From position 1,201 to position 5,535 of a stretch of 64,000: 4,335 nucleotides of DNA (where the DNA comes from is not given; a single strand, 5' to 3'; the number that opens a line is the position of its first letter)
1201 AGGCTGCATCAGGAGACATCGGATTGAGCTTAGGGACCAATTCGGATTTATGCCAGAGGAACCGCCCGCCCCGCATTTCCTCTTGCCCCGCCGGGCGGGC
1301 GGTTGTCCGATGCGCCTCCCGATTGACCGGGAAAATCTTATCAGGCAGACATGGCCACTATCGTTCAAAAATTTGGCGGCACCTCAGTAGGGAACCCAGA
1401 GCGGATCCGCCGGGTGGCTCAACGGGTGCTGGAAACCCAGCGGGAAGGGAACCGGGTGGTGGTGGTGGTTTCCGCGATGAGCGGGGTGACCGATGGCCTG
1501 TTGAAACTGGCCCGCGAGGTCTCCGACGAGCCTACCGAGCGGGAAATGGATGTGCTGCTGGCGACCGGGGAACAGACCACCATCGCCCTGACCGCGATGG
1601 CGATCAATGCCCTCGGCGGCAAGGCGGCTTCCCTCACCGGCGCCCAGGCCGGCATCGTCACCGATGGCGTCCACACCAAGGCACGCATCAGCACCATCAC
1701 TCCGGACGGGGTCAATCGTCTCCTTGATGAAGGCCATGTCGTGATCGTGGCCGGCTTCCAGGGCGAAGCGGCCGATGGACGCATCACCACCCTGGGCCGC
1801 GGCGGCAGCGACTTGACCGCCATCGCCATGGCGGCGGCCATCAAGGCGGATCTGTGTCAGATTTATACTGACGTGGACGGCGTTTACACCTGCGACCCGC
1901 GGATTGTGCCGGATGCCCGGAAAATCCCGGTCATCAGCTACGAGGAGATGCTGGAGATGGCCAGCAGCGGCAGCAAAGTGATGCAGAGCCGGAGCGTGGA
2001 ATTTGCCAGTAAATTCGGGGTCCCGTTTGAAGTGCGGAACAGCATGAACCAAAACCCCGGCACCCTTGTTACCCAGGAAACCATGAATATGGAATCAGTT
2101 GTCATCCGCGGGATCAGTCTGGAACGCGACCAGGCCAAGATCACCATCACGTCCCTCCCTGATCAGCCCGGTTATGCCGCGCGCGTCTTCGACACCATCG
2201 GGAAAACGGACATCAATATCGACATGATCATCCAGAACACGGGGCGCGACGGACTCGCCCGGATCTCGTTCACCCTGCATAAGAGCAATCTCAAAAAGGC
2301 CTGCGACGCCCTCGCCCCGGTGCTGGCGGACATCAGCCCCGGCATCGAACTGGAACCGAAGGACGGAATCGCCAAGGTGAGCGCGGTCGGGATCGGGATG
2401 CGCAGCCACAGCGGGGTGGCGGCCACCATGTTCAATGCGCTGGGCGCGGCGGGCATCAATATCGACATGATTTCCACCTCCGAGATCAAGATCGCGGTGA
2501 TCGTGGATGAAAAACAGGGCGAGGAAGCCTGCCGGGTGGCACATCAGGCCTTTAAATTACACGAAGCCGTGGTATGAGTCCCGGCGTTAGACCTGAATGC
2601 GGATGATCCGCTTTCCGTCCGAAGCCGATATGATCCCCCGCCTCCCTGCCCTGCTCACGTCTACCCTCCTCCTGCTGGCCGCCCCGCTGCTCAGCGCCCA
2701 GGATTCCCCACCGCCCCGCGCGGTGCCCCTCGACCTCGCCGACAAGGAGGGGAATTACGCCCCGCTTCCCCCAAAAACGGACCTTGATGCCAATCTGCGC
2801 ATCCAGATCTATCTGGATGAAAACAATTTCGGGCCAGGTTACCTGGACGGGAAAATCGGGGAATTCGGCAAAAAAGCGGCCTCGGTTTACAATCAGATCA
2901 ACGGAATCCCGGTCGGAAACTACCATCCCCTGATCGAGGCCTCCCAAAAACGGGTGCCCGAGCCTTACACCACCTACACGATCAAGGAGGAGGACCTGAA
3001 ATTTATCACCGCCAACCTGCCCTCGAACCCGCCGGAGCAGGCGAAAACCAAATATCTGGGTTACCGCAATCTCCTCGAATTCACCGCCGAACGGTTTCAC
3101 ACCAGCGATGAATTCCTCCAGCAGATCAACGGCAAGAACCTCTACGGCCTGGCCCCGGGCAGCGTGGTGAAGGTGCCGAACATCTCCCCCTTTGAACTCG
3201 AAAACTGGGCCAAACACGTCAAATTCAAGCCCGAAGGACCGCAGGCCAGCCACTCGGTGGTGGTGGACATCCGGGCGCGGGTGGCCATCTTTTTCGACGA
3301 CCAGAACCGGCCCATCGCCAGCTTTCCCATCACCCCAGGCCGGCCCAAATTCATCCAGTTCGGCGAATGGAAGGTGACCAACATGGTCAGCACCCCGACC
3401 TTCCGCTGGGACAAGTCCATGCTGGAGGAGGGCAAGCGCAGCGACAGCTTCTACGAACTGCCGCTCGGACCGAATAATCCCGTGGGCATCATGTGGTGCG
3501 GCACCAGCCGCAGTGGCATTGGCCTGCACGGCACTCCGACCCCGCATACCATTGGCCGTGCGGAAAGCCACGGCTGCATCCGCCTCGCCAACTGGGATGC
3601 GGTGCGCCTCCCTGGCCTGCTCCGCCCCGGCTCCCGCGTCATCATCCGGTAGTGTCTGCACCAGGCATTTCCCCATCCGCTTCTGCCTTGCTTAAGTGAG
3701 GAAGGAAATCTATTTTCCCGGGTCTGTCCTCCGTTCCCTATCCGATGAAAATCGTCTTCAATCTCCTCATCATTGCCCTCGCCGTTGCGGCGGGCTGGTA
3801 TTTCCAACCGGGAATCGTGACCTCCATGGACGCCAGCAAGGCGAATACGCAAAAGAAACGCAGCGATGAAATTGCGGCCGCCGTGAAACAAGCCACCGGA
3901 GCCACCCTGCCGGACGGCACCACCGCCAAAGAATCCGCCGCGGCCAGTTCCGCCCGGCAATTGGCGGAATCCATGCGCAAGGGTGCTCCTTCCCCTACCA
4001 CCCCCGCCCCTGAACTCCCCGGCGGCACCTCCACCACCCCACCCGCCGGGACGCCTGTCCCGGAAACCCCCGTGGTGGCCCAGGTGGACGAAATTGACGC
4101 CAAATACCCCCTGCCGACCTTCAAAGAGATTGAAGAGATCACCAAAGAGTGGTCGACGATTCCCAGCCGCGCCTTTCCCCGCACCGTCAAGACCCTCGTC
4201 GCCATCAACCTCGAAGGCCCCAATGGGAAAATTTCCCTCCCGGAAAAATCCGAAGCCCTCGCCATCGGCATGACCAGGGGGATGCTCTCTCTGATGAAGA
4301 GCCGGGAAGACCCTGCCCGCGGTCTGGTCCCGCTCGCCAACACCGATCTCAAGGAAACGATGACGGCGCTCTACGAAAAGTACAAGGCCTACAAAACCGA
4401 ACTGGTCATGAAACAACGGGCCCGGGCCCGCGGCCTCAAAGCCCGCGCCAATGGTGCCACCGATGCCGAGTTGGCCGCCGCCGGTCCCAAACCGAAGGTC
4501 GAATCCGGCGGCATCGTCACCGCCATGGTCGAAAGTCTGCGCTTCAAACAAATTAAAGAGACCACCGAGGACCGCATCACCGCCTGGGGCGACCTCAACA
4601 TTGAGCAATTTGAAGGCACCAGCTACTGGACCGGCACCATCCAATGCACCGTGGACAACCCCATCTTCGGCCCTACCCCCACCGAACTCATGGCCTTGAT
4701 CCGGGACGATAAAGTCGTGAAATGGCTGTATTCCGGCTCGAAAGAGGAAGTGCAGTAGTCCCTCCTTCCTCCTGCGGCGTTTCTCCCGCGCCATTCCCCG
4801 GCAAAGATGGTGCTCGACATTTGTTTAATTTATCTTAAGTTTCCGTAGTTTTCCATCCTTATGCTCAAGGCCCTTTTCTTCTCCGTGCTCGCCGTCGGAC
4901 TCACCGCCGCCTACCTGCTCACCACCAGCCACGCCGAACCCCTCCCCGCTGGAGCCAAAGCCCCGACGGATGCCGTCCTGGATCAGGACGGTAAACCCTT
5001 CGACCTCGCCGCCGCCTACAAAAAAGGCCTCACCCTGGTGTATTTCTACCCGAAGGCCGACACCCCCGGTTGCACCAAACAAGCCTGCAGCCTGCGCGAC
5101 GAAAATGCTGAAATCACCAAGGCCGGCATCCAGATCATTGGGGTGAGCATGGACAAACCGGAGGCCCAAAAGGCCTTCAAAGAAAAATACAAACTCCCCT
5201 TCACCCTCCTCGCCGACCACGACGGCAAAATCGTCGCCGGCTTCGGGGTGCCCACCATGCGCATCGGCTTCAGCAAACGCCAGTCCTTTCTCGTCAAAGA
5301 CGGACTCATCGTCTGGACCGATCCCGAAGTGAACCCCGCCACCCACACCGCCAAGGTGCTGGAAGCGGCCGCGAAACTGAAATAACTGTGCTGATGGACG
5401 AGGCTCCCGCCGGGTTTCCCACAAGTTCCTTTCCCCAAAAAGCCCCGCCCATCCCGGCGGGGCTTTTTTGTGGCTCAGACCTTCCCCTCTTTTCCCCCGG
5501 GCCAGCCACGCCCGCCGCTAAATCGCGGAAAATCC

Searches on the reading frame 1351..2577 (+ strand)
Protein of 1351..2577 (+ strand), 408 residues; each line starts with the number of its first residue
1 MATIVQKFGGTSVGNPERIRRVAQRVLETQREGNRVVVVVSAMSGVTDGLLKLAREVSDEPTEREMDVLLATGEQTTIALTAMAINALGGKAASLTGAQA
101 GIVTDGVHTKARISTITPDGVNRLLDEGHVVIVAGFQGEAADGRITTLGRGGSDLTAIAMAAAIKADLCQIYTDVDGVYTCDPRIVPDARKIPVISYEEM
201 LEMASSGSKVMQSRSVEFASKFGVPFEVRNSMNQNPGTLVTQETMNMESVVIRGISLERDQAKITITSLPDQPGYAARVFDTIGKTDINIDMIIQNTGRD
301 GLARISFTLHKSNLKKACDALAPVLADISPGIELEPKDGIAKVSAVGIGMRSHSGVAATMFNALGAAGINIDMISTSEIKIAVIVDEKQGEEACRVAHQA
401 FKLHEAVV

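Call 16: search_protein_families(library=pfam, proteins=[window:1351-2577:+], max_evalue=0.01)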
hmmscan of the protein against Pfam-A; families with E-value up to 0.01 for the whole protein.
window:1351-2577:+ (408 aa): 5 families
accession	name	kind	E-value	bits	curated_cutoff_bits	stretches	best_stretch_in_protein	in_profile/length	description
PF00696.33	AA_kinase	-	6.6e-54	183.6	24.9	1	3-230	2-234/234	Amino acid kinase family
PF22468.2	ACT_9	-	6.2e-34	116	27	2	343-401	1-61/61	ACT domain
PF01842.31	ACT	-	6.2e-17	61.5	27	2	266-311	4-48/66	ACT domain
PF13840.12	ACT_7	-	2.6e-16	59.7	27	1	337-396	3-62/65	ACT domain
PF13291.12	ACT_4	-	0.0013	19.8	27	0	262-312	7-57/80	ACT domain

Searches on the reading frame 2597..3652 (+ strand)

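Call 16: search_protein_families(library=pfam, proteins=[window:2597-3652:+], max_evalue=0.01)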
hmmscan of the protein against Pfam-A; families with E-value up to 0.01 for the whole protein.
window:2597-3652:+ (351 aa): 1 family
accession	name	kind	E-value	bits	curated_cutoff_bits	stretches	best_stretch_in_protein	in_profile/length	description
PF03734.19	YkuD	-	2.3e-18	67.6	23.4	1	220-350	3-146/146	L,D-transpeptidase catalytic domain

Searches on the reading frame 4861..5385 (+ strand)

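Call 16: search_protein_families(library=pfam, proteins=[window:4861-5385:+], max_evalue=0.01)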
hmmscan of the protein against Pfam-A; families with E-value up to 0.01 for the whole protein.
window:4861-5385:+ (174 aa): 3 families
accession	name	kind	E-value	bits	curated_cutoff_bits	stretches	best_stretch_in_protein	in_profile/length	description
PF00578.27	AhpC-TSA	-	2.9e-30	105.2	26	1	31-150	2-121/124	AhpC/TSA family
PF08534.16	Redoxin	-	9.9e-23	81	26.6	1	30-168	2-145/148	Redoxin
PF13911.12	AhpC-TSA_2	-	8.9e-05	23.3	27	1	78-137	2-62/114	AhpC/TSA antioxidant enzyme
